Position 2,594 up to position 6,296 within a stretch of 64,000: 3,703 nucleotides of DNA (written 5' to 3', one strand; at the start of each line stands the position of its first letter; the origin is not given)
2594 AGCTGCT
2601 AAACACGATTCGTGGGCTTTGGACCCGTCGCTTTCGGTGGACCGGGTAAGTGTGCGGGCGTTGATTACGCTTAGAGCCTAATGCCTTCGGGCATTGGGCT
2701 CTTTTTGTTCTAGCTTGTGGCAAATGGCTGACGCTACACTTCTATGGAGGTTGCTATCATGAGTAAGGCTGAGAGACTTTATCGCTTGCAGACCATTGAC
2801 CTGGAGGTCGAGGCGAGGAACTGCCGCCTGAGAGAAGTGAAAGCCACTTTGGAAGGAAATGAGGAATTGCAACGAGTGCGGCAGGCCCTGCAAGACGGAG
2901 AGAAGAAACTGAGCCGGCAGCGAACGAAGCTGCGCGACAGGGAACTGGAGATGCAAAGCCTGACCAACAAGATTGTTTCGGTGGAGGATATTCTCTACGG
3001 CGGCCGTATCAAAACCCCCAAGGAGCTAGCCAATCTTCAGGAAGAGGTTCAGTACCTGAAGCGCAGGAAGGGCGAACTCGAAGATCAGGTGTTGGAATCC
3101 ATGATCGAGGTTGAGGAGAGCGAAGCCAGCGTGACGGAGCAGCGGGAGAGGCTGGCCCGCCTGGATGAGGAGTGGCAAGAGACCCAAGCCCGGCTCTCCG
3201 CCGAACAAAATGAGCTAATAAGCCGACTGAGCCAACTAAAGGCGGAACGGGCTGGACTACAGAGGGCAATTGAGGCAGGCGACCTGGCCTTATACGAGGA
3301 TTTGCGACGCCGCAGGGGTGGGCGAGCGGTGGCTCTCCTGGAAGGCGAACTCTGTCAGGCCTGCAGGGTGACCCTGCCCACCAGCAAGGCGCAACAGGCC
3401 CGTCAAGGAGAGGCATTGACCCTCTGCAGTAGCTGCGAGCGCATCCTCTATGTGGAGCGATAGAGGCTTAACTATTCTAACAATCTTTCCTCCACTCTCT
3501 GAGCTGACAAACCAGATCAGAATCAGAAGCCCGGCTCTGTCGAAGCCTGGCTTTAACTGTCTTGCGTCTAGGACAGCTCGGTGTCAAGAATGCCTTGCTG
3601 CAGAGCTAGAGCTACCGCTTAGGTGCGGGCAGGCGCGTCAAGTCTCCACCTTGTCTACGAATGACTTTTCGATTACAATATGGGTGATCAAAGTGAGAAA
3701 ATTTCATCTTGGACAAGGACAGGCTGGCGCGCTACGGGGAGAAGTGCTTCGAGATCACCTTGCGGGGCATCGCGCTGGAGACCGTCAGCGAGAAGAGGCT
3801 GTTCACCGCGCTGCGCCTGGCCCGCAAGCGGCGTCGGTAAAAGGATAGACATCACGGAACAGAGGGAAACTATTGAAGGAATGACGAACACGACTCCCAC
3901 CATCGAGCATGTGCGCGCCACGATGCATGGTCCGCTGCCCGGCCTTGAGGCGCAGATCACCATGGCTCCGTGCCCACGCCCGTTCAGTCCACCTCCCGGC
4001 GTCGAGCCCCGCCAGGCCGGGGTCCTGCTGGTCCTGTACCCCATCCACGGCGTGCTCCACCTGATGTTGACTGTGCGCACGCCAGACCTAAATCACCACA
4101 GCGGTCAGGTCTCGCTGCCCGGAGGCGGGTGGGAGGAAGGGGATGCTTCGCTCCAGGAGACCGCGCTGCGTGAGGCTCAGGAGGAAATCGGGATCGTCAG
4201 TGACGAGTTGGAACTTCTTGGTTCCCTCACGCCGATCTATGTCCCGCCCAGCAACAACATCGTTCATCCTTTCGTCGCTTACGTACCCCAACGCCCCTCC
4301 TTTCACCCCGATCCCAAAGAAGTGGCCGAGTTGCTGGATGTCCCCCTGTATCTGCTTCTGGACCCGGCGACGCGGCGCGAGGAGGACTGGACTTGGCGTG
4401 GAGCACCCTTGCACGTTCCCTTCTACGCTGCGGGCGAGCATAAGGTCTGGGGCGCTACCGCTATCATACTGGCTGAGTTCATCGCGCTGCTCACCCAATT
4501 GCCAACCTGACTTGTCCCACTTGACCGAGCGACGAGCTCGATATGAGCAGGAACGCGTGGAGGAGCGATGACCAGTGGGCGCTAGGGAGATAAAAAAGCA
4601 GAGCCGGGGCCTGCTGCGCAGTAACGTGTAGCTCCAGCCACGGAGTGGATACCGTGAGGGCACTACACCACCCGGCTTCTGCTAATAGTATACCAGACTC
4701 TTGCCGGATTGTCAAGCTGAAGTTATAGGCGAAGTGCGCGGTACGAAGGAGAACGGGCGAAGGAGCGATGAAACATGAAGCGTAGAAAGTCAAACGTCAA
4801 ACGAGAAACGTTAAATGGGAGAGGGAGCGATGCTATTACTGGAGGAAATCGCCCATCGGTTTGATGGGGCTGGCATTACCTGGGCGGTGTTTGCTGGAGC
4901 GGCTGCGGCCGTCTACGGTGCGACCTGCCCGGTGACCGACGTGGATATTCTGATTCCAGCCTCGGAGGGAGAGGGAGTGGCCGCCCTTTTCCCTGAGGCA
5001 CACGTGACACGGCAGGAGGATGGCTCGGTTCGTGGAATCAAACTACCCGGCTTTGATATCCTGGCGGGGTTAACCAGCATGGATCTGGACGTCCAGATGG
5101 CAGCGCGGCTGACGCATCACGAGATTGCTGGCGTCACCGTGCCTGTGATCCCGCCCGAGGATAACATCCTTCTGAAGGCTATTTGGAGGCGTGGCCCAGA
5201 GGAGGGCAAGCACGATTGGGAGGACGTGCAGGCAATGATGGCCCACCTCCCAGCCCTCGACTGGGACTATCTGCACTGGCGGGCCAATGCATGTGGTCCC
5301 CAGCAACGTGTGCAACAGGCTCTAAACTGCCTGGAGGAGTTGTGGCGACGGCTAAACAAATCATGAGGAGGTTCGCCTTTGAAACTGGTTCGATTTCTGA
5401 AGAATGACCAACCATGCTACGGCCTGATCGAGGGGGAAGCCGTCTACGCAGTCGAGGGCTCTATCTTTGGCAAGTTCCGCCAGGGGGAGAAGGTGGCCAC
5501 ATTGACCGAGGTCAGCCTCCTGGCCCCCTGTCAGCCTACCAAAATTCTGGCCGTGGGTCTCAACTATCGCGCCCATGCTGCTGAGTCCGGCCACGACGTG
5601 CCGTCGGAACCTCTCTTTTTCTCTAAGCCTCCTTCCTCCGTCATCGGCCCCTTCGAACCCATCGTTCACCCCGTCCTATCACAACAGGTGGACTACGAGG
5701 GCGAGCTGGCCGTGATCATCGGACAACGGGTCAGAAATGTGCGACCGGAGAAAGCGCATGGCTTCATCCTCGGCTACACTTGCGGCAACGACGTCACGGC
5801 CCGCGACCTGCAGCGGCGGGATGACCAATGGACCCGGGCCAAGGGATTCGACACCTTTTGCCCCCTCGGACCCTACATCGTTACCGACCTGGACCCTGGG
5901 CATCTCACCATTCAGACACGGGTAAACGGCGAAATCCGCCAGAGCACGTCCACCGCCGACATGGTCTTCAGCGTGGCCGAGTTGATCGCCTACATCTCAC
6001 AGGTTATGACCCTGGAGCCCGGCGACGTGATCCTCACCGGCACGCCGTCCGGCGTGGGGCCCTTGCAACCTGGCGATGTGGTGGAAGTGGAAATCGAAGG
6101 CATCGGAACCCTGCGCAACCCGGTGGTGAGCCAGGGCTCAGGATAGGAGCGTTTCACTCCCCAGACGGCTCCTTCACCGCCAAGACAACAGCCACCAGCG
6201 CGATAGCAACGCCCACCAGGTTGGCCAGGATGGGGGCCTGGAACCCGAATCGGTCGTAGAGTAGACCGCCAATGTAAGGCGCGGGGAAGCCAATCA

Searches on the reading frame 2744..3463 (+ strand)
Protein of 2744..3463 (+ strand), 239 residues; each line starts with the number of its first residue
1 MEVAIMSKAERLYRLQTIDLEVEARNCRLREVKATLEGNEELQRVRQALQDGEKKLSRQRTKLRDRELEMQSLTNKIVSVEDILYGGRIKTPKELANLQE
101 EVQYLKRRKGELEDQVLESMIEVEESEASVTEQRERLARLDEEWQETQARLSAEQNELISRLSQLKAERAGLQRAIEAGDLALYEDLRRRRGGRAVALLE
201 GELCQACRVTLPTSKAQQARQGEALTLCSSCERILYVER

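Call 9: search_protein_families(library=pfam, proteins=[window:2744-3463:+])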
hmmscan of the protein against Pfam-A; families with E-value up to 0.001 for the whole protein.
window:2744-3463:+ (239 aa): 2 families
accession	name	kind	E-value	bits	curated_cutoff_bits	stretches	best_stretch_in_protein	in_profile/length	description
PF24481.2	CT398_CC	-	1.2e-17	64.8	27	1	25-192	7-180/180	CT398-like coiled coil hairpin domain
PF02591.20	Zn_ribbon_9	-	1.3e-06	28.9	29.1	1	204-235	2-33/33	C4-type zinc ribbon domain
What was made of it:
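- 2759..3463 (+): CT398-like / COG1579 (DUF164) coiled-coil plus C4 zinc-ribbon protein, 234 aa. This is the gene under control of the leader. Pfam PF24481 (1.2e-17) and PF02591 (call 9).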

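Call 10: find_homologous_proteins(query=window:2744-3463:+)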
Query window:2744-3463:+ (239 aa): 161 proteins with E <= 0.001 among 1909 candidates; the best 120 are listed.
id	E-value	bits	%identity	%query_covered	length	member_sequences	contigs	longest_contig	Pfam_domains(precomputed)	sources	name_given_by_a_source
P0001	3.5e-127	440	95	98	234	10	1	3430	PF24481.3,PF02591.21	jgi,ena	-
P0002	1.5e-124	431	92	100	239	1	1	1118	PF24481.3,PF02591.21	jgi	-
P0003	2.7e-122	424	93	98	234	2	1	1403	PF24481.3,PF02591.21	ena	-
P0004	3.9e-121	420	92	98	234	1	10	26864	PF24481.3,PF02591.21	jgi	jgi:predicted nucleic acid-binding Zn-ribbon protein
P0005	9.3e-120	416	88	100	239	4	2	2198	PF24481.3,PF02591.21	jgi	jgi:predicted nucleic acid-binding Zn-ribbon protein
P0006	1.9e-119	415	91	98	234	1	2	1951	PF24481.3,PF02591.21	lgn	-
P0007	8.1e-117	406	88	97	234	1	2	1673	PF24481.3,PF02591.21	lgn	-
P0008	3.6e-116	404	87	98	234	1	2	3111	PF24481.3,PF02591.21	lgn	-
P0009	4.7e-116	404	88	98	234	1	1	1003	PF24481.3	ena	-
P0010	1.4e-115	402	85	100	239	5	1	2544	PF24481.3,PF02591.21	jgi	jgi:predicted nucleic acid-binding Zn-ribbon protein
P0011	7.8e-115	400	86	98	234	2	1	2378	PF24481.3,PF02591.21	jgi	-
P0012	1.5e-114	399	87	98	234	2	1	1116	PF24481.3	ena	-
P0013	3.9e-114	397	86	98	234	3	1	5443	PF24481.3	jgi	jgi:hypothetical protein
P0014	1.4e-113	396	85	98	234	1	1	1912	PF24481.3,PF02591.21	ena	-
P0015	7.9e-113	393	85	98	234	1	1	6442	PF24481.3,PF02591.21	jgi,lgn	-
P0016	1.8e-112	392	85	98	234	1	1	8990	PF24481.3,PF02591.21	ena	-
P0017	5.9e-112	390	83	98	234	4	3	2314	PF24481.3,PF02591.21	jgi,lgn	jgi:predicted nucleic acid-binding Zn-ribbon protein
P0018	6.4e-112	390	85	98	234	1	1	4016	PF24481.3,PF02591.21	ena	-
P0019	1.5e-111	389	85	98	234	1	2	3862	PF24481.3,PF02591.21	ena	-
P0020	2.1e-111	389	85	97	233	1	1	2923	PF24481.3,PF02591.21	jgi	-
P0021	3.4e-111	388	83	98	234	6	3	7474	PF24481.3,PF02591.21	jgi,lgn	-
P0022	3.8e-111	388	84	97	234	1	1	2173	PF24481.3,PF02591.21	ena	-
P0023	6.8e-111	387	84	98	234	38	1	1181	PF24481.3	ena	-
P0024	7.9e-111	387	85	97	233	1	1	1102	PF24481.3,PF02591.21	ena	-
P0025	2.7e-110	385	83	97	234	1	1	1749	PF24481.3,PF02591.21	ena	-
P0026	3.5e-110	385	84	97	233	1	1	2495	PF24481.3,PF02591.21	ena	-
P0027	4.0e-110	384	84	98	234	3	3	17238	PF24481.3,PF02591.21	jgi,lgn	-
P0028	6.1e-110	384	83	98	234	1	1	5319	PF24481.3,PF02591.21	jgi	jgi:predicted nucleic acid-binding Zn-ribbon protein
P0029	6.1e-110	384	84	98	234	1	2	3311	PF24481.3,PF02591.21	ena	-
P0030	7.8e-110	383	84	98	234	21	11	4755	PF24481.3,PF02591.21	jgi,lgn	-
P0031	9.4e-110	383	84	98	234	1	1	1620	PF24481.3,PF02591.21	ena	-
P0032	9.6e-110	383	82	97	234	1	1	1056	PF24481.3,PF02591.21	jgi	jgi:predicted nucleic acid-binding Zn-ribbon protein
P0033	1.3e-109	383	83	98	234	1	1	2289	PF24481.3,PF02591.21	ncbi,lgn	-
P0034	1.4e-109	383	82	98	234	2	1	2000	PF24481.3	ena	-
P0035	1.6e-109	382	82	98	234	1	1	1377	PF24481.3,PF02591.21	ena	-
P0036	1.9e-109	382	82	98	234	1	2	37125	PF24481.3,PF02591.21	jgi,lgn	-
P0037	2.9e-109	382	83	98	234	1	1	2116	PF24481.3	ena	-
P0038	3.1e-109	381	83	98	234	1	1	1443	PF24481.3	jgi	jgi:predicted nucleic acid-binding Zn-ribbon protein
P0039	3.2e-109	381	81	100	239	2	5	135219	PF24481.3,PF02591.21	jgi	jgi:hypothetical protein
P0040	3.7e-109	381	84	98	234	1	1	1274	PF24481.3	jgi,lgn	-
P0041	6.8e-109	380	83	98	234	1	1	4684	PF24481.3,PF02591.21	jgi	jgi:predicted nucleic acid-binding Zn-ribbon protein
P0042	9.4e-109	380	83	97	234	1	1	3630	PF24481.3,PF02591.21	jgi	jgi:predicted nucleic acid-binding Zn-ribbon protein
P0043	1.2e-108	380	83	98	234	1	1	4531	PF24481.3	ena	-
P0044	1.4e-108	379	83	98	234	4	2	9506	PF24481.3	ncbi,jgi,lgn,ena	-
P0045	1.4e-108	379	82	97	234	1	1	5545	PF24481.3,PF02591.21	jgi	jgi:predicted nucleic acid-binding Zn-ribbon protein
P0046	1.5e-108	379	83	98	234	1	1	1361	PF24481.3,PF02591.21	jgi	jgi:predicted nucleic acid-binding Zn-ribbon protein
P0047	1.9e-108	379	84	98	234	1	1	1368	PF24481.3,PF02591.21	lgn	-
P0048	2.0e-108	379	81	100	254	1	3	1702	PF24481.3,PF02591.21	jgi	jgi:predicted nucleic acid-binding Zn-ribbon protein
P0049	2.3e-108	379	82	98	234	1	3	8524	PF24481.3,PF02591.21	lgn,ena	-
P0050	3.3e-108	378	81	98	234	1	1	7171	PF24481.3,PF02591.21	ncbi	-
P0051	3.5e-108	378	82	98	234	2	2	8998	PF24481.3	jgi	jgi:predicted nucleic acid-binding Zn-ribbon protein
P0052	3.7e-108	378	83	98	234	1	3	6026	PF24481.3,PF02591.21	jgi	jgi:predicted nucleic acid-binding Zn-ribbon protein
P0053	4.4e-108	378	83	97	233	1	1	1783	PF24481.3,PF02591.21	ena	-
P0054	7.1e-108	377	81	98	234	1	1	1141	PF24481.3,PF02591.21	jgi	jgi:predicted nucleic acid-binding Zn-ribbon protein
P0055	8.9e-108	377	82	97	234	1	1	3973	PF24481.3,PF02591.21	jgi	jgi:predicted nucleic acid-binding Zn-ribbon protein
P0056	1.1e-107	376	82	97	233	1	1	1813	PF24481.3,PF02591.21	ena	-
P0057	1.2e-107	376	82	97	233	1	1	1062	PF24481.3,PF02591.21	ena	-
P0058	3.7e-107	375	82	97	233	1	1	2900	PF24481.3,PF02591.21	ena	-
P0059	4.6e-107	374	79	100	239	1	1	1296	PF24481.3,PF02591.21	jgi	jgi:predicted nucleic acid-binding Zn-ribbon protein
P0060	1.5e-106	373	81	98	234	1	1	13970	PF24481.3,PF02591.21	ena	-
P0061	1.9e-106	372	80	98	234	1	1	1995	PF24481.3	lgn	-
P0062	3.4e-106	371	82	98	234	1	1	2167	PF24481.3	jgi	-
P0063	3.5e-106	371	82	98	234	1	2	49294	PF24481.3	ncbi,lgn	-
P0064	3.5e-106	371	81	97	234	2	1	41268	PF24481.3,PF02591.21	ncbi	-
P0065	4.2e-106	371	80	98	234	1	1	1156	PF24481.3,PF02591.21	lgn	-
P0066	7.3e-106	370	81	98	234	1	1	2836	PF24481.3,PF02591.21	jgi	-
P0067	7.6e-106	370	80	98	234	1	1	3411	PF24481.3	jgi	jgi:predicted nucleic acid-binding Zn-ribbon protein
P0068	1.6e-105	369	80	98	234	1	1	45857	PF24481.3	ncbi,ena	-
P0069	2.9e-105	368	80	98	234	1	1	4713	PF24481.3,PF02591.21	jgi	jgi:predicted nucleic acid-binding Zn-ribbon protein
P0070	6.8e-105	367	81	97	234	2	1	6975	PF24481.3,PF02591.21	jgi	-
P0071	3.3e-104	365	80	97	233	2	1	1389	PF24481.3,PF02591.21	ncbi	-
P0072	6.5e-104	364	77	100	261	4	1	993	PF24481.3,PF02591.21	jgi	jgi:predicted nucleic acid-binding Zn-ribbon protein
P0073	8.1e-104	364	77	100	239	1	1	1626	PF24481.3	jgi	jgi:predicted nucleic acid-binding Zn-ribbon protein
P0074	5.2e-103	361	79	98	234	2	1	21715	PF24481.3,PF02591.21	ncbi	-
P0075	9.0e-103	360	77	100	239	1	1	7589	PF24481.3,PF02591.21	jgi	jgi:predicted nucleic acid-binding Zn-ribbon protein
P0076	1.3e-102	360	80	98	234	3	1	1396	PF24481.3,PF02591.21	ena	-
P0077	5.7e-102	358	77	98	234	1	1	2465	PF24481.3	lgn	-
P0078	5.9e-101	354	76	98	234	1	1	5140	PF24481.3,PF02591.21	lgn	-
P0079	1.1e-100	354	78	97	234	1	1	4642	PF24481.3,PF02591.21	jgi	-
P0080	2.4e-99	349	85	87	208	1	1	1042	PF24481.3,PF02591.21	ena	-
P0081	2.4e-97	343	74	100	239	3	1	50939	PF24481.3,PF02591.21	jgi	jgi:predicted nucleic acid-binding Zn-ribbon protein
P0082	7.1e-97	341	73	98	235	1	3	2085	PF24481.3,PF02591.21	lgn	-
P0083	7.0e-96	338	74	97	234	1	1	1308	PF24481.3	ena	-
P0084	1.6e-94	333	74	98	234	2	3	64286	PF24481.3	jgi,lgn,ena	-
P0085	2.4e-94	333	72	100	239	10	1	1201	PF24481.3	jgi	-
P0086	5.1e-93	328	71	97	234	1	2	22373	PF24481.3,PF02591.21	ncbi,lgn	-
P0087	4.4e-90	319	72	98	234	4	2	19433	PF24481.3,PF02591.21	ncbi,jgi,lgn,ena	-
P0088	2.8e-89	316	71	98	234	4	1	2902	PF24481.3,PF02591.21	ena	-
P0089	1.4e-87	311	69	98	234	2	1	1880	PF24481.3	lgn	-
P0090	2.1e-85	304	69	94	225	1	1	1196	PF24481.3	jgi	jgi:hypothetical protein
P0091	5.7e-79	283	83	75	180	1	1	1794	PF24481.3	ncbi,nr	ncbi:MAG: hypothetical protein FJ014_20475, partial [Chloroflexi bacterium]|nr:hypothetical protein 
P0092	7.2e-74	266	61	98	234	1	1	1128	PF24481.3,PF02591.21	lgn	-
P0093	2.0e-73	264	84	67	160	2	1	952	PF24481.3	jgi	-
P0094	3.1e-73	264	60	98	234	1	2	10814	PF24481.3,PF02591.21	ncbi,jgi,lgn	-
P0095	9.7e-73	262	59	99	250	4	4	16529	PF24481.3,PF02591.21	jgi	jgi:hypothetical protein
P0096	1.1e-72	262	61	97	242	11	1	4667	PF24481.3,PF02591.21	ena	-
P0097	6.1e-72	260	61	97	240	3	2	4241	PF24481.3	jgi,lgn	-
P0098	1.0e-71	259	59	98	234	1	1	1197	PF24481.3,PF07926.18,PF02591.21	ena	-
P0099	1.8e-71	258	59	98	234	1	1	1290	PF24481.3,PF07926.18,PF02591.21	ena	-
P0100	1.3e-70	255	58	98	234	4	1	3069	PF24481.3,PF07926.18,PF02591.21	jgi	jgi:predicted nucleic acid-binding Zn-ribbon protein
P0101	1.3e-70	255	59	98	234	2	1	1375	PF24481.3,PF07926.18,PF02591.21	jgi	-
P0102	1.2e-69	252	84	67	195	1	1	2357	PF24481.3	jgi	-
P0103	1.9e-69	251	59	98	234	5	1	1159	PF24481.3,PF02591.21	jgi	jgi:predicted nucleic acid-binding Zn-ribbon protein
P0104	9.0e-68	246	56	98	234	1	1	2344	PF24481.3,PF07926.18,PF02591.21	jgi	jgi:predicted nucleic acid-binding Zn-ribbon protein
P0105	5.0e-62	227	51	98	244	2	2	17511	PF24481.3,PF02591.21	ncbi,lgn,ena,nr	ncbi:MAG TPA: hypothetical protein EYP55_10035 [Anaerolineae bacterium]|nr:hypothetical protein [Ana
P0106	1.0e-61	226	54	96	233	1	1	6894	PF24481.3,PF02591.21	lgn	-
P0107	2.6e-61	225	61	80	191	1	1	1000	PF24481.3,PF07926.18,PF02591.21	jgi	jgi:predicted nucleic acid-binding Zn-ribbon protein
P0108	1.4e-59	219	53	97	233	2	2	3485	PF24481.3,PF02591.21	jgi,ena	-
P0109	6.6e-59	217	52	97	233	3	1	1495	PF24481.3,PF02591.21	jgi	-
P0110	1.5e-56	209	49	97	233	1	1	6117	PF24481.3,PF02591.21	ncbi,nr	ncbi:MAG: hypothetical protein H5T62_13785 [Anaerolineae bacterium]|nr:hypothetical protein [Anaerol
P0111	3.3e-56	208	50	97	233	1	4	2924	PF24481.3,PF02591.21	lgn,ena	-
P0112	4.7e-56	208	50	97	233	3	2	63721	PF24481.3,PF02591.21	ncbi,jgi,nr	ncbi:MAG: C4-type zinc ribbon domain-containing protein [Anaerolineae bacterium]|jgi:predicted nucle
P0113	3.0e-55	205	50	97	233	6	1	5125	PF24481.3,PF02591.21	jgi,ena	-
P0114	4.0e-55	205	49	97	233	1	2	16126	PF24481.3,PF02591.21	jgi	jgi:predicted nucleic acid-binding Zn-ribbon protein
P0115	6.9e-54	201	49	97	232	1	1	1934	PF24481.3,PF02591.21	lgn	-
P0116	1.5e-52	196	47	94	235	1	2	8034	PF24481.3,PF02591.21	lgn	-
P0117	1.6e-52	196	47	94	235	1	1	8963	PF24481.3,PF02591.21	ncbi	-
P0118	4.5e-52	195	50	88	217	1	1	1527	PF24481.3,PF02591.21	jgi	-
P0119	9.2e-49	184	45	95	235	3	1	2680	PF24481.3,PF02591.21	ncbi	-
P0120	2.7e-47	179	42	98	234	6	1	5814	PF24481.3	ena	-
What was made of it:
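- Checked: The likely gene start is ATG 2759, not 2744, because 234-aa homologues predominate (call 10).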

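Call 11: find_encoding_contigs(protein=window:2744-3463:+, flank=5000, max_places=6)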
Protein window:2744-3463:+ (239 aa): no gene with exactly this product is on record in the collection.
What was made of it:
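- Tried and rejected: It found no contig (call 11).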

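Call 14: find_related_loci(query=A1, collection=genome_contigs, flank=3000)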
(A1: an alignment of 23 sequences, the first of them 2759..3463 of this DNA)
Query A1 (234 aa) in genome_contigs; peptide patterns used: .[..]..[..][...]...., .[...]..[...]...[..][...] (x = any residue, [..] = any of these).
599 stretches matched a pattern (row limit reached: there are more); 585 encode a relative of the query (tblastn E <= 1e-3); the best 80 are kept; 80 distinct loci.
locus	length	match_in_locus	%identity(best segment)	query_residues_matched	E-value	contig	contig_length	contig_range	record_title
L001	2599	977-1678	84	1-234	7e-126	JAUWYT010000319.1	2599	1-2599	MAG: Chloroflexota bacterium isolate CSMAG_2717 CSMAG_2717_k141_1040019_length_2599_cov_8.0000, whole genome shotgun seq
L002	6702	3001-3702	82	1-234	3e-118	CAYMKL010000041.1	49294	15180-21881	MAG TPA_asm: uncultured Anaerolineae bacterium isolate SRP167671_co1_184 genome assembly, contig: NODE_762_length_49294_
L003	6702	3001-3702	84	1-234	9e-118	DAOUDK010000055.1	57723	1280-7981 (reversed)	MAG TPA_asm: Anaerolineae bacterium isolate M42_99 k117_927477, whole genome shotgun sequence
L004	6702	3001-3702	83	1-234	1e-117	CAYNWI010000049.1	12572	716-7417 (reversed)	MAG TPA_asm: uncultured Anaerolineae bacterium isolate binchicken_co196_404 genome assembly, contig: NODE_6521_length_12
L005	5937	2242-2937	81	1-232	5e-116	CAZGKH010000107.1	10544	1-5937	MAG TPA_asm: uncultured Anaerolineae bacterium isolate binchicken_co275_239 genome assembly, contig: NODE_9967_length_10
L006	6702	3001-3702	72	1-234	4e-100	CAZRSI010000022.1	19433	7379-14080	MAG TPA_asm: uncultured Anaerolineae bacterium isolate binchicken_co6_220 genome assembly, contig: NODE_2809_length_1943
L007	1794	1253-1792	83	1-180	5e-96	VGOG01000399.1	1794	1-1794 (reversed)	MAG: Chloroflexi bacterium isolate K_DeepCast_250m_m2_317 K_DeepCast_250m_m2_317_Ga0194125_10148017, whole genome shotgu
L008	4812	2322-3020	60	1-233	1e-80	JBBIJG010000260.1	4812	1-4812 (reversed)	MAG: Caldilineae bacterium isolate BR1F70218_bin_157 NODE_4884_length_4812_cov_3.400252, whole genome shotgun sequence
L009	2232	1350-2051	61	1-234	5e-78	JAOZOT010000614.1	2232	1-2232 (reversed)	MAG: Anaerolineae bacterium isolate GMC4.maxbin2.235_sub GMC4_128546_length_2232_cov_19.724391, whole genome shotgun seq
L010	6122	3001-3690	52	1-230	1e-69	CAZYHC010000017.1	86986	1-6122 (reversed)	MAG TPA_asm: uncultured Anaerolineales bacterium isolate binchicken_co294_99 genome assembly, contig: NODE_500_length_86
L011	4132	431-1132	60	1-234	8e-69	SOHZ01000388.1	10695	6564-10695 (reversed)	MAG: Anaerolineales bacterium isolate E26_bin7 NODE_276_length_10695_cov_14.410526, whole genome shotgun sequence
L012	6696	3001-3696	51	1-232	4e-65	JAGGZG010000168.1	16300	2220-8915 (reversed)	MAG: Anaerolineae bacterium isolate AUK198 PB_MBMC_152_c_000000000443, whole genome shotgun sequence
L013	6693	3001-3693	45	1-231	2e-60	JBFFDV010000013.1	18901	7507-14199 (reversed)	MAG: Anaerolineae bacterium isolate Mix_mud13.2021.11.53 k141_1385999_length_18901_cov_8.9869, whole genome shotgun sequ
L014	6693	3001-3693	45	1-231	1e-59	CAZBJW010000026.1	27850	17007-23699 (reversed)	MAG TPA_asm: uncultured Anaerolineales bacterium isolate binchicken_co294_156 genome assembly, contig: NODE_2103_length_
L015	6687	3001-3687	46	5-233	5e-57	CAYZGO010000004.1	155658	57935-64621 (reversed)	MAG TPA_asm: uncultured Anaerolineales bacterium isolate binchicken_co100_350 genome assembly, contig: NODE_61_length_15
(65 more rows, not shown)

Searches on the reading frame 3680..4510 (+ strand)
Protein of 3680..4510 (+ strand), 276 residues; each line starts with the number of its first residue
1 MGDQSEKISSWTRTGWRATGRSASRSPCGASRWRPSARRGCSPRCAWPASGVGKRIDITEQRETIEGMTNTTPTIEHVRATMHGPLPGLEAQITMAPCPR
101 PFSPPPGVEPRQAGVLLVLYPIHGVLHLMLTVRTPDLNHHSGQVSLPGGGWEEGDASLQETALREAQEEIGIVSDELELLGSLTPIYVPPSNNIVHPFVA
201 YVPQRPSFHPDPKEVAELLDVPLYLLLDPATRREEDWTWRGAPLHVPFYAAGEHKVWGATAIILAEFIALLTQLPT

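Call 9: search_protein_families(library=pfam, proteins=[window:3680-4510:+])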
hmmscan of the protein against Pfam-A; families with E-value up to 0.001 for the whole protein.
window:3680-4510:+ (276 aa): 1 family
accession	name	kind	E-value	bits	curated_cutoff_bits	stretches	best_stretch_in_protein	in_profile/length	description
PF00293.34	NUDIX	-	2.9e-14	53.7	21.1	1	111-218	2-110/134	NUDIX domain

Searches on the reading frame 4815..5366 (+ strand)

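Call 9: search_protein_families(library=pfam, proteins=[window:4815-5366:+])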
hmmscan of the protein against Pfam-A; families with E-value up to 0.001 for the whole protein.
window:4815-5366:+ (183 aa): 1 family
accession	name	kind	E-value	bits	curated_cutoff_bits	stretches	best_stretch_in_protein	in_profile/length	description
PF14907.12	NTP_transf_5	-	5.7e-07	29.8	31.2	1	9-177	60-248/249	Uncharacterised nucleotidyltransferase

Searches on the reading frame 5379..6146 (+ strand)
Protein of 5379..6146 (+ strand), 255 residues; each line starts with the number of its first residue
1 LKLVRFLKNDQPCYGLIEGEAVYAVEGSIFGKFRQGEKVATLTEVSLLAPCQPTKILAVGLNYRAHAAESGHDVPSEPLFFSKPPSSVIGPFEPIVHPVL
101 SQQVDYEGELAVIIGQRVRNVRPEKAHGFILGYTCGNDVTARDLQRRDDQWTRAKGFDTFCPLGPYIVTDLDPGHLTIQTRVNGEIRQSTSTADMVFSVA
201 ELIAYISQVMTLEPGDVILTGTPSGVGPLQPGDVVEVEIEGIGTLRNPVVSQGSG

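Call 9: search_protein_families(library=pfam, proteins=[window:5379-6146:+])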
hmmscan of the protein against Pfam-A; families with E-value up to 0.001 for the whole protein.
window:5379-6146:+ (255 aa): 2 families
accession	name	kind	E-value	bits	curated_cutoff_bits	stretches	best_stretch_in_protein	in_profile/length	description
PF01557.24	FAA_hydrolase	-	6.1e-78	261.8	23.9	1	55-250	1-214/214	Fumarylacetoacetate (FAA) hydrolase C-terminal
PF10370.14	Rv2993c-like_N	-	7.2e-12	46.4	21.3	1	1-50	1-50/50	Rv2993c-like, N-terminal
